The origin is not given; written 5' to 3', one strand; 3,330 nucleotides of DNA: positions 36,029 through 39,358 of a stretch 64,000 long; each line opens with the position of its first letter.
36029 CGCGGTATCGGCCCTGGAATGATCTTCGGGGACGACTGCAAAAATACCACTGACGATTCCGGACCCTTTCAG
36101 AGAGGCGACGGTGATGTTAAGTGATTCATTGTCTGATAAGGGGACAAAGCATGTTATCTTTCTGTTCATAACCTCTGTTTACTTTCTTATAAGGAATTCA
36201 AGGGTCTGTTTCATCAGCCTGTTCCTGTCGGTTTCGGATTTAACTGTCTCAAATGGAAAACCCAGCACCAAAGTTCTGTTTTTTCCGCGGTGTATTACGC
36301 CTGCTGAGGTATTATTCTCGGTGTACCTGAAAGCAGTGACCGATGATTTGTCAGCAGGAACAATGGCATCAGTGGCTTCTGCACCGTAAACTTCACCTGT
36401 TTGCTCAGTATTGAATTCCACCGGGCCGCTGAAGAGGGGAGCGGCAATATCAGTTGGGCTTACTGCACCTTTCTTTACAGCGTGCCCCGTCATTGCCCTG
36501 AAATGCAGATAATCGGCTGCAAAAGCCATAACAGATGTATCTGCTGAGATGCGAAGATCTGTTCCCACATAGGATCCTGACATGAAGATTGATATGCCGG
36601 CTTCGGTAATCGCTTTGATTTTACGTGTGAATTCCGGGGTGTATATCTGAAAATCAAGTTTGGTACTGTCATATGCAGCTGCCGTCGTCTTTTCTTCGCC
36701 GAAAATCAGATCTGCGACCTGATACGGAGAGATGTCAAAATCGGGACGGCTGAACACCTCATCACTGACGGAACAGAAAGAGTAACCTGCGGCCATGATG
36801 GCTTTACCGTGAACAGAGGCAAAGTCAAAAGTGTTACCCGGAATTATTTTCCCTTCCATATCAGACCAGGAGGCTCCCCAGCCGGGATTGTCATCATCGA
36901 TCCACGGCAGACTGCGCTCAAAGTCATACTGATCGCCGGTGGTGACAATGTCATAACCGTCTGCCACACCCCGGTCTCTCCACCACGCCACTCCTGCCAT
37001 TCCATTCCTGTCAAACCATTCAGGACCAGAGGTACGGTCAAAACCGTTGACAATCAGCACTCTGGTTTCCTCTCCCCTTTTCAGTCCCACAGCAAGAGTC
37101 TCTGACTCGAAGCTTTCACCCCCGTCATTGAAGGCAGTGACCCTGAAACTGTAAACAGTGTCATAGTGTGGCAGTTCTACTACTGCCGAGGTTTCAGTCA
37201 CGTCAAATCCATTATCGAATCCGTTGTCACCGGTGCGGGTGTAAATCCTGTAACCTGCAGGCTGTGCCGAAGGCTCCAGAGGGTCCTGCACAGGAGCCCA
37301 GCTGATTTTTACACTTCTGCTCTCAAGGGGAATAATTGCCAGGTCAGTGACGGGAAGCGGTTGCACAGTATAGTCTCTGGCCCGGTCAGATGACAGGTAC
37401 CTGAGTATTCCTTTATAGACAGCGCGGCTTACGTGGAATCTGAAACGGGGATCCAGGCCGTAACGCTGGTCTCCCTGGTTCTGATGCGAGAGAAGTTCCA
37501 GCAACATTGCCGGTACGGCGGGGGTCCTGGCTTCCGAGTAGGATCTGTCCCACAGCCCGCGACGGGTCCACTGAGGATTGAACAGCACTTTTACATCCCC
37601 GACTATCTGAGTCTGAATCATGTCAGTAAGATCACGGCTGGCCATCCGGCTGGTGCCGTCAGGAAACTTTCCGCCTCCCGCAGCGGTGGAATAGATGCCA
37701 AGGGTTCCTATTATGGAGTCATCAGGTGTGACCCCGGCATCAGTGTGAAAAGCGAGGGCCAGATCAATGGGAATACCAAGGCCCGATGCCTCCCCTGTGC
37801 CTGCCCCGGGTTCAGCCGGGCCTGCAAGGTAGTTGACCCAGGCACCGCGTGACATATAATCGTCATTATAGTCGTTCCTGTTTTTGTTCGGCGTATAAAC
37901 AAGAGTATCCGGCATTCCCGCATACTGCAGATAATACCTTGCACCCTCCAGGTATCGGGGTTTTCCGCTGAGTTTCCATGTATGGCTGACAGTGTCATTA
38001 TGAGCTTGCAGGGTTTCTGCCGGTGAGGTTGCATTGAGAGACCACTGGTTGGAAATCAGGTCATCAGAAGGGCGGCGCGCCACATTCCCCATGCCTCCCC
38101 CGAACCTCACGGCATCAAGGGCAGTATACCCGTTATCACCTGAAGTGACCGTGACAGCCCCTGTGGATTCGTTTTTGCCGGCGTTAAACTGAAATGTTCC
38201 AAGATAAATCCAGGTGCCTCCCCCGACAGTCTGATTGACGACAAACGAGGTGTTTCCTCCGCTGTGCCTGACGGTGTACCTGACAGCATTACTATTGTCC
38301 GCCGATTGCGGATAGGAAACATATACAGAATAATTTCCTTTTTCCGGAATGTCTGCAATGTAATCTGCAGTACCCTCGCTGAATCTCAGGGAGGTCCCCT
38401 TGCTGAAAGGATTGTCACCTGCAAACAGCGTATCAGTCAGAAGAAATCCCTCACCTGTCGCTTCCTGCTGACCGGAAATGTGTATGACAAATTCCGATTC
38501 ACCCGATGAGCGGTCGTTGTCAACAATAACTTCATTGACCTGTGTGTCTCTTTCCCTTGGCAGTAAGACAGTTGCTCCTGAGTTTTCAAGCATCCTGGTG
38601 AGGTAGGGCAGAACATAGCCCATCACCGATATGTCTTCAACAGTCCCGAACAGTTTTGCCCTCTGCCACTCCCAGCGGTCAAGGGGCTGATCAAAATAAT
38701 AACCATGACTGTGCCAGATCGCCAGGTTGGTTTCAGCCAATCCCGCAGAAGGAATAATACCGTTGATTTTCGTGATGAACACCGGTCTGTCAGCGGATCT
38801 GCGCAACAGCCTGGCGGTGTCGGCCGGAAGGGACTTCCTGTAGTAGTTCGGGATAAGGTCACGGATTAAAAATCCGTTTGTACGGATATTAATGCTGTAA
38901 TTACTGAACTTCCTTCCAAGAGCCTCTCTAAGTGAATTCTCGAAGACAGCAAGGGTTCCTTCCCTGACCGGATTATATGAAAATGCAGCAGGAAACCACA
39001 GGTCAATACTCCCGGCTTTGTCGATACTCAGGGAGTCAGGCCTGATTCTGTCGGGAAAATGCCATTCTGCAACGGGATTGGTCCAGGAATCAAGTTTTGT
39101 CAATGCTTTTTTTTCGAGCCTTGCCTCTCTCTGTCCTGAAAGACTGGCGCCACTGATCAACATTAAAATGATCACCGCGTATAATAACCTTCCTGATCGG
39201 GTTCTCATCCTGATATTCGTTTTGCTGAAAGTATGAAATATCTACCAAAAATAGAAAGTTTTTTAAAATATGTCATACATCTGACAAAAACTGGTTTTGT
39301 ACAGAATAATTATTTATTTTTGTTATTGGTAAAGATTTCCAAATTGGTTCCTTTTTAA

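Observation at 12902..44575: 32-kb contiguous peptidoglycan/muropeptide harvesting locus fed by a SusC/SusD pair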

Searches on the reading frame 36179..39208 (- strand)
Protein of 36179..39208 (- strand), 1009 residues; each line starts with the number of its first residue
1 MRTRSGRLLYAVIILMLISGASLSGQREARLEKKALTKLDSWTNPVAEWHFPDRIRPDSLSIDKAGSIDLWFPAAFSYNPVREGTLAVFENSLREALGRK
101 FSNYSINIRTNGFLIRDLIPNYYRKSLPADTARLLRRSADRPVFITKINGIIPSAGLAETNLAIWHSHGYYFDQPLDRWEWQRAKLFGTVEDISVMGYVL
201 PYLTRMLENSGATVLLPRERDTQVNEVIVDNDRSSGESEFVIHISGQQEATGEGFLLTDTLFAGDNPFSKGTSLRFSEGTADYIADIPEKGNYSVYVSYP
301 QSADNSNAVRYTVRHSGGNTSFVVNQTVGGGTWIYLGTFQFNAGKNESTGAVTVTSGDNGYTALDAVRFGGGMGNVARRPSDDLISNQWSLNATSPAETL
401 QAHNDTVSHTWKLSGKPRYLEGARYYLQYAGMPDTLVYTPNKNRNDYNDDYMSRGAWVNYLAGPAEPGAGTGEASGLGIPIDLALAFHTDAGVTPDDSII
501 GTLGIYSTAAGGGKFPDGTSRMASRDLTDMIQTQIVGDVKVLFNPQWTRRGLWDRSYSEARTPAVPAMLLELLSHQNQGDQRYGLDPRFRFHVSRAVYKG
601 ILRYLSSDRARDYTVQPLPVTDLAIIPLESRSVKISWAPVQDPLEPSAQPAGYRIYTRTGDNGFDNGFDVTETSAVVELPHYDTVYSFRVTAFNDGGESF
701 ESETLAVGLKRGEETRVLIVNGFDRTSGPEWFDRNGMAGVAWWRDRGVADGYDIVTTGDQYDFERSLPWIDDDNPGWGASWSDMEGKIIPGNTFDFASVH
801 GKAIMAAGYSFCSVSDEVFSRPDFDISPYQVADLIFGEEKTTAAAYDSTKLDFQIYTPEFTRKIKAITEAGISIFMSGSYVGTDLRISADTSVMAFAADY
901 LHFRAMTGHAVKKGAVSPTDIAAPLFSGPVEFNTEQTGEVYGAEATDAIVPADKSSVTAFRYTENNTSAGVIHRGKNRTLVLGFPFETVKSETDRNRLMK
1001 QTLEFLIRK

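Call 4: search_protein_families(library=pfam, proteins=[window:36179-39208:-], max_evalue=0.001)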
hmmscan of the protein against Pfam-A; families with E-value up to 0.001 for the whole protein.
window:36179-39208:- (1009 aa): 3 families
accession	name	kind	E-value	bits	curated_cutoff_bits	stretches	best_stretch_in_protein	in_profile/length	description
PF25275.1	Golvesin_C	-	6.5e-22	78.5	31.6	1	278-369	40-130/132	Golvesin C-terminal domain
PF00041.27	fn3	-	4.8e-07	30.3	25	1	619-705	2-81/84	Fibronectin type III domain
PF01520.23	Amidase_3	-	6.1e-06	26.8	27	1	482-602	69-173/174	N-acetylmuramoyl-L-alanine amidase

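Call 6: search_protein_families(library=ncbifam, proteins=[window:36179-39208:-], max_evalue=0.01)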
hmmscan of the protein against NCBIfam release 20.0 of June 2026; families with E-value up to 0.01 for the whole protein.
window:36179-39208:- (1009 aa): 0 families

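Call 31: search_solved_structures(query=window:36179-39208:-, max_evalue=0.01)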
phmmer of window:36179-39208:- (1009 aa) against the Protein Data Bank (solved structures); distinct sequences matched with E-value up to 0.01: 2.
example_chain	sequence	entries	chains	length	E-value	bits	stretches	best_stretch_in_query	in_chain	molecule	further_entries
6f2p_A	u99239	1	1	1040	8.2e-10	40.6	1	281-368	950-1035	Paenibacillus xanthan lyase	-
2db8_A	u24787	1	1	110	0.0054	18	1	618-712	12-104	Tripartite motif protein 9, isoform 2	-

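Call 60: find_homologous_proteins(query=window:36179-39208:-, max_evalue=1e-20)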
Query window:36179-39208:- (1009 aa): 7735 proteins with E <= 1e-20 among 8000 candidates; the best 120 are listed.
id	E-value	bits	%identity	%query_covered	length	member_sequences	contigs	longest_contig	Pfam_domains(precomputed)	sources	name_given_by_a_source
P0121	0.0e+0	2324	100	100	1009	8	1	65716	PF25275.2,PF01520.24,PF00041.28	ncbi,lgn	-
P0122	0.0e+0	2028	87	100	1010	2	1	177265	PF25275.2,PF00041.28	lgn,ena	-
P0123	0.0e+0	2021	86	100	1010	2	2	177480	PF25275.2,PF01520.24,PF00041.28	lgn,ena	-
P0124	0.0e+0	1883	80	100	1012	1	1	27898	PF25275.2,PF01520.24,PF00041.28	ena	-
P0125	0.0e+0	1809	77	100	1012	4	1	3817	PF25275.2,PF01520.24,PF00041.28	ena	-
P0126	0.0e+0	1672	71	100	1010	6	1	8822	PF25275.2,PF01520.24,PF00041.28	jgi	-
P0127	0.0e+0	1554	66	100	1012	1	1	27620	PF25275.2,PF00041.28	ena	-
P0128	0.0e+0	1495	63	100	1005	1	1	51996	PF25275.2,PF01520.24,PF00041.28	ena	-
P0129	0.0e+0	1494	64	100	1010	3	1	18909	PF25275.2,PF01520.24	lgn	-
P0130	0.0e+0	1476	64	100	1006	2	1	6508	PF25275.2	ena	-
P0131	0.0e+0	1468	64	99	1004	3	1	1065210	PF25275.2,PF00041.28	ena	-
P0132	0.0e+0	1466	63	99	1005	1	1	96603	PF25275.2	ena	-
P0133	0.0e+0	1462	63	100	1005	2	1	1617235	PF25275.2,PF01520.24,PF00041.28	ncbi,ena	-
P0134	0.0e+0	1461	62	100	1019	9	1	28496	PF25275.2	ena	-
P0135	0.0e+0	1460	63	100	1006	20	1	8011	PF25275.2,PF01520.24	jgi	jgi:hypothetical protein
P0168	0.0e+0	1386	59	100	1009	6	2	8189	PF25275.2,PF01520.24,PF00041.28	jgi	jgi:hypothetical protein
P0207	0.0e+0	1349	58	99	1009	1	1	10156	PF25275.2,PF01520.24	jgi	jgi:hypothetical protein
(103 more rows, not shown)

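Call 72: predict_structure(alignment_id=A1)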
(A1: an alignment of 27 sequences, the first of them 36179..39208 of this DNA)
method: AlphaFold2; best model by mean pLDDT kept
length: 1009 residues; sequences in the alignment: 27
mean_pLDDT: 58.2   pTM: 0.60
mean pLDDT of the five models: 58.2, 58.1, 57.3, 56.2, 54.6
residues with pLDDT >= 90: 103; 70-90: 307; 50-70: 163; < 50: 436
segments of 3 or more residues with pLDDT < 50: 19-26, 118-128, 134-141, 158-224, 257-270, 371-522, 544-591, 724-793, 838-855, 882-890, 908-916, 934-947, 963-967
pLDDT, mean of each block of 10 residues (from residue 1): 65 66 54 84 79 77 79 75 73 84 81 58 40 41 68 62 27 26 25 28 42 34 57 73 71 51 38 78 85 77 83 92 79 70 88 82 81 29 24 27 24 25 28 25 28 37 44 45 39 32 33 41 53 60 46 33 29 34 42 54 61 73 89 92 76 93 89 94 93 80 87 84 47 28 26 23 24 23 28 67 93 90 87 68 30 52 86 79 46 75 62 46 62 41 40 74 50 82 70 85 87
secondary structure, 60 per line:
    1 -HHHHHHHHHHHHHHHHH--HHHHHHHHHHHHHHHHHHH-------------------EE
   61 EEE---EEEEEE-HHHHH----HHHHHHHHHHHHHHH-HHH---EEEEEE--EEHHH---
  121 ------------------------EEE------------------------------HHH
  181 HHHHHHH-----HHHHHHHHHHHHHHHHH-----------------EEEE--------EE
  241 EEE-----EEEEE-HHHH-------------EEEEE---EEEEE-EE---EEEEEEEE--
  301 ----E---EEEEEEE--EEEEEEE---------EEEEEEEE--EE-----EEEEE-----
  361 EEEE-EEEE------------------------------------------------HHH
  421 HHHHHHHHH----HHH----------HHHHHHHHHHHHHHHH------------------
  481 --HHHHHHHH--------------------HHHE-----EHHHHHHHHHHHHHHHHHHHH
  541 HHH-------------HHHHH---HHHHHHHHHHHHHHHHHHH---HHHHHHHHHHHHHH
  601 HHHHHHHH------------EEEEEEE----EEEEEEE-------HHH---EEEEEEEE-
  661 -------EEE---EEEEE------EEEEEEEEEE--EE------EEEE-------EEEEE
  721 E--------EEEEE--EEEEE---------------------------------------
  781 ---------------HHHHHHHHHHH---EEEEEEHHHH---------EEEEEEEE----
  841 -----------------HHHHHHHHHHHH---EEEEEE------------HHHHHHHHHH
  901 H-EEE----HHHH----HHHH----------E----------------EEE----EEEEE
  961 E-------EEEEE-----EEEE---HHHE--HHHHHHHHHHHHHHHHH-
elements in order (helices of 4 or more, strands of 3 or more residues): H2-18 H21-39 E59-63 E67-72 H74-78 H83-97 E105-110 E145-147 H178-187 H193-209 E227-230 E239-243 E249-253 H255-258 E272-276 E280-284 E291-298 E309-315 E318-324 E334-341 E351-355 E361-364 E366-369 H418-429 H447-462 H483-490 H521-543 H557-561 H565-583 H587-608 E621-627 E632-638 E652-659 E668-670 E674-678 E685-694 E705-708 E716-721 E730-734 E737-741 H796-806 E810-815 H816-819 E829-836 H858-869 E873-878 H891-901 E903-905 H910-913 H918-921 E949-951 E956-961 E969-973 E979-982 H992-1008

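Call 73: search_solved_structures(query=A1, max_evalue=10, show_alignments=4)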
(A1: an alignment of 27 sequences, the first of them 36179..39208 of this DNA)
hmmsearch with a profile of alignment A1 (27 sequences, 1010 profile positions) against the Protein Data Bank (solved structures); distinct sequences matched with E-value up to 10: 14.
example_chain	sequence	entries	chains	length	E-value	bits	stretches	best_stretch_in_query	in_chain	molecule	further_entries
6f2p_A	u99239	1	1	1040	2.3e-12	48.7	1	280-370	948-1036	Paenibacillus xanthan lyase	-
3lpw_A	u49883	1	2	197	0.00028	22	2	616-701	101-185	A77-A78 domain from Titin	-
1uey_A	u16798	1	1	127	0.00028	22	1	619-707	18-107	KIAA0343 protein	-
8q6t_I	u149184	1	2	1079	0.0027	18.7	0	618-701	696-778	Titin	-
3d1m_C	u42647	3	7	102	0.016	16.1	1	623-706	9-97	Cell adhesion molecule | Cell adhesion molecule-related/down-regulated by oncogenes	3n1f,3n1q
2crm_A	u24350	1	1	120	0.047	14.6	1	620-708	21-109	Fibronectin type-III domain containing protein 3a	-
2ed7_A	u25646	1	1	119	0.083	13.8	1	627-707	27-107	Netrin receptor DCC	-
4u3h_A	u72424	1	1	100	0.19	12.6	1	618-704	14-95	FN3con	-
1x5g_A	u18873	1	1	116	0.25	12.2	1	618-703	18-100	Neogenin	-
1uem_A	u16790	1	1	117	0.27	12.1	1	612-703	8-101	KIAA1568 Protein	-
8oty_A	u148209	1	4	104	0.35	11.7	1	622-705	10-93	Titin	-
1x5f_A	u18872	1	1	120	0.89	10.4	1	618-706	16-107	Neogenin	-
2db8_A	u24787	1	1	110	1.4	9.7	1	625-708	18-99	Tripartite motif protein 9, isoform 2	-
2ed8_A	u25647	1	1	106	1.8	9.4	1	618-707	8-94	Netrin receptor DCC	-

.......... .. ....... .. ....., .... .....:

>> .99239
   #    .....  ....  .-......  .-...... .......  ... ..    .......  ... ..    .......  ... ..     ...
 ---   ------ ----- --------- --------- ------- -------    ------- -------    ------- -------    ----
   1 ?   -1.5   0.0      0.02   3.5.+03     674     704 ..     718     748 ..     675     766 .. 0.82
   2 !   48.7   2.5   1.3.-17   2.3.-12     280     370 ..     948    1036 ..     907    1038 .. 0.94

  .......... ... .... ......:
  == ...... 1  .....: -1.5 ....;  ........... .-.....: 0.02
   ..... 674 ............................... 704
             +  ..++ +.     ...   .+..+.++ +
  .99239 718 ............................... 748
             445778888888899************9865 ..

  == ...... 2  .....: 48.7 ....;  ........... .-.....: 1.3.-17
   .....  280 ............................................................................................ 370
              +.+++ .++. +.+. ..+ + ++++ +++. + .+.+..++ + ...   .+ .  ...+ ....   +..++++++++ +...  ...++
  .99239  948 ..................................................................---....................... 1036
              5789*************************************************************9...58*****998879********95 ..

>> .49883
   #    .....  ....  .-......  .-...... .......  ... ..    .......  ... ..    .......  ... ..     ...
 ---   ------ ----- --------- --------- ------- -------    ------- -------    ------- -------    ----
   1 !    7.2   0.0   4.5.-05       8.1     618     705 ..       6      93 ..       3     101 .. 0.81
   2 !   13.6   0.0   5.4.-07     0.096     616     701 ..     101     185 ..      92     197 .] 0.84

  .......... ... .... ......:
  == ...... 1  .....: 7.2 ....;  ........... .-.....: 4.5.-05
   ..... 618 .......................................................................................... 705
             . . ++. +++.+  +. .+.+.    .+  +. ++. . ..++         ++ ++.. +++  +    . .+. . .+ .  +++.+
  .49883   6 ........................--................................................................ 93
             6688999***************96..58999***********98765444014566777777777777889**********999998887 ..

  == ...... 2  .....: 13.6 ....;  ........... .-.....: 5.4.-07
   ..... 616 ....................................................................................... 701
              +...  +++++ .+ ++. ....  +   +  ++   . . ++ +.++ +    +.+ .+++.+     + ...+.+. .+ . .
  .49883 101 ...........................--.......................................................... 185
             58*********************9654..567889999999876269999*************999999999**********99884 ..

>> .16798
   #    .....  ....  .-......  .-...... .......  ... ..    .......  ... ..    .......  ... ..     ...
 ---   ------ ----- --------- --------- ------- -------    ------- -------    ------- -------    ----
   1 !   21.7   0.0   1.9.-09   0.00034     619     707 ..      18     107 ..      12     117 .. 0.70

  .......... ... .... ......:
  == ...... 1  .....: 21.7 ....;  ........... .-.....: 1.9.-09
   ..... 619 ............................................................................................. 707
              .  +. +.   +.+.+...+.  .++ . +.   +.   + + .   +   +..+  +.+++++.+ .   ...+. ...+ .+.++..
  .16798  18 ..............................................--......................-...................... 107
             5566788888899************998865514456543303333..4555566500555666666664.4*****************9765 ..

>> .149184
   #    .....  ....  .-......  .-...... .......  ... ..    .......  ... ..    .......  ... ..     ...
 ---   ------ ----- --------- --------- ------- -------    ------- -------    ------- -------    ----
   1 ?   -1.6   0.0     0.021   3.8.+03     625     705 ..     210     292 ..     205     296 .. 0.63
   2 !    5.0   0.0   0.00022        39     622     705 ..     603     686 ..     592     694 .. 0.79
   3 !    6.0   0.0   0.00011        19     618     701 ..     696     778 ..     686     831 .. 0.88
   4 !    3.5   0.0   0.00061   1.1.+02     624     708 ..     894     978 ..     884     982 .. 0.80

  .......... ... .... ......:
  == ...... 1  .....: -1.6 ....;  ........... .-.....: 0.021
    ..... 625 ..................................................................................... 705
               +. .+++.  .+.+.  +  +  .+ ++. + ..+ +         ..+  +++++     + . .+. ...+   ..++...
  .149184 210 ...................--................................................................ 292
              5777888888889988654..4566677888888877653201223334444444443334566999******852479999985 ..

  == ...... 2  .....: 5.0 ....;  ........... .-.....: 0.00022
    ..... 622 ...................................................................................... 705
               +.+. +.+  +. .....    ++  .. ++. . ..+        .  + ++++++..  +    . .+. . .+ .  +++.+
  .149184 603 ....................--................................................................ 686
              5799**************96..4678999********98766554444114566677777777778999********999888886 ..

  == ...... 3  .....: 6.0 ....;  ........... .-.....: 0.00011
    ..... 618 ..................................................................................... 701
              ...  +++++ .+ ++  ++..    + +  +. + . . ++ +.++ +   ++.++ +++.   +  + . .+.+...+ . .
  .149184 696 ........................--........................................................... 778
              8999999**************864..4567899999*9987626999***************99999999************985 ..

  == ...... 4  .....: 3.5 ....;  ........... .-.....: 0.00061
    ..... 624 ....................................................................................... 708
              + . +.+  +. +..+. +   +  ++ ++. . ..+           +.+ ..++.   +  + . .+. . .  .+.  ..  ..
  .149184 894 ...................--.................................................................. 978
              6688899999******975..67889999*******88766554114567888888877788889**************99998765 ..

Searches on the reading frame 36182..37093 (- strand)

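Call 75: search_protein_families(library=pfam, proteins=[window:36182-37093:-], max_evalue=10)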
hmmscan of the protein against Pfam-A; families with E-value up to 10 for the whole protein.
seq(304 aa): 1 family
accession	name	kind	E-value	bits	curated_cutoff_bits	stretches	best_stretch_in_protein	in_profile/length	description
PF03337.18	Pox_F12L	-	0.071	11.7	25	1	102-178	171-244/648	Poxvirus F12L protein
